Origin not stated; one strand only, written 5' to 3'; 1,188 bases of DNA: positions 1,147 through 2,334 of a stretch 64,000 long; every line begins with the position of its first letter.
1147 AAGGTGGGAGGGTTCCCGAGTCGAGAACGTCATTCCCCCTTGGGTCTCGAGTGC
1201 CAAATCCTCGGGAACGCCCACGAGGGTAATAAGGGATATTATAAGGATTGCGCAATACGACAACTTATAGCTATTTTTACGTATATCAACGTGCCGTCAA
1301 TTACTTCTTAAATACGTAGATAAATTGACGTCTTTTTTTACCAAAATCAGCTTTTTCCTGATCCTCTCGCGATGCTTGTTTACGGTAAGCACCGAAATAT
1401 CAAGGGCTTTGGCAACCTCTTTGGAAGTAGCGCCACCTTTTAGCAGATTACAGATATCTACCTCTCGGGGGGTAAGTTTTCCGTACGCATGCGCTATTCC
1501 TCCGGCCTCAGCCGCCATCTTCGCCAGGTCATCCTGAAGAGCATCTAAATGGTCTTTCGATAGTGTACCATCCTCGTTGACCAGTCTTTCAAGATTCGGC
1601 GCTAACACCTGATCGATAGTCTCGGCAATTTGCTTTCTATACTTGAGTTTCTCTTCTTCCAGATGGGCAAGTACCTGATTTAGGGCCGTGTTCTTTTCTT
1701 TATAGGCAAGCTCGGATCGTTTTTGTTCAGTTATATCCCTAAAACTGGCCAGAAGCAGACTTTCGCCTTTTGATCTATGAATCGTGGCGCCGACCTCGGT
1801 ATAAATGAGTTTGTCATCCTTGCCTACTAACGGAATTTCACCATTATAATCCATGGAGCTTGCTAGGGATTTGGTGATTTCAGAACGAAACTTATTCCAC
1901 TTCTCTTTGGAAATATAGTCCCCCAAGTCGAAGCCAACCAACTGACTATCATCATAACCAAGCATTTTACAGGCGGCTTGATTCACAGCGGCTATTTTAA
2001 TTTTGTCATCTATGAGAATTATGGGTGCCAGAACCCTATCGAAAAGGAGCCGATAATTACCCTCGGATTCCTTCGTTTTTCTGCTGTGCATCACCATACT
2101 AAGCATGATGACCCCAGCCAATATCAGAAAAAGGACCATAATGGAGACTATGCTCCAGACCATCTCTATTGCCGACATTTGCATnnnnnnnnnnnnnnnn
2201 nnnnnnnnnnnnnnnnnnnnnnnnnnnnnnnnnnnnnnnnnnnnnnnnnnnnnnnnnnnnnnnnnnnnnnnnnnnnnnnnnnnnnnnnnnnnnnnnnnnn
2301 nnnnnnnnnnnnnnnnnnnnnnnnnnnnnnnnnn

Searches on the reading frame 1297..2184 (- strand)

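Call 80: search_protein_families(library=pfam, proteins=[window:1297-2184:-], max_evalue=0.001)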
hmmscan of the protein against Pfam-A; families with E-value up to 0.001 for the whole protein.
window:1297-2184:- (295 aa): 7 families
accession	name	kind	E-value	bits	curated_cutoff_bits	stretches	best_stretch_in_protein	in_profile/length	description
PF00196.25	GerE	-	3.5e-10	39.8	23.5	1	237-279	3-45/57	Bacterial regulatory proteins, luxR family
PF13426.13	PAS_9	-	1.2e-08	35.6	27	1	54-153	3-103/103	PAS domain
PF00989.32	PAS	-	3.7e-08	33.8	22.6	1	44-151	3-113/113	PAS fold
PF13188.13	PAS_8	-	6.8e-07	29.4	21.8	1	44-88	3-44/65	PAS domain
PF08447.18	PAS_3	-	1e-06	29.3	25.6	1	66-139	3-78/89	PAS fold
PF08448.16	PAS_4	-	2.4e-06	28.2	23.1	1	48-156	1-110/110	PAS fold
PF24820.1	Diguanyl_cycl_sensor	-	0.00025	21.4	28.1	1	51-105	5-59/109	Diguanylate cyclase-like sensor domain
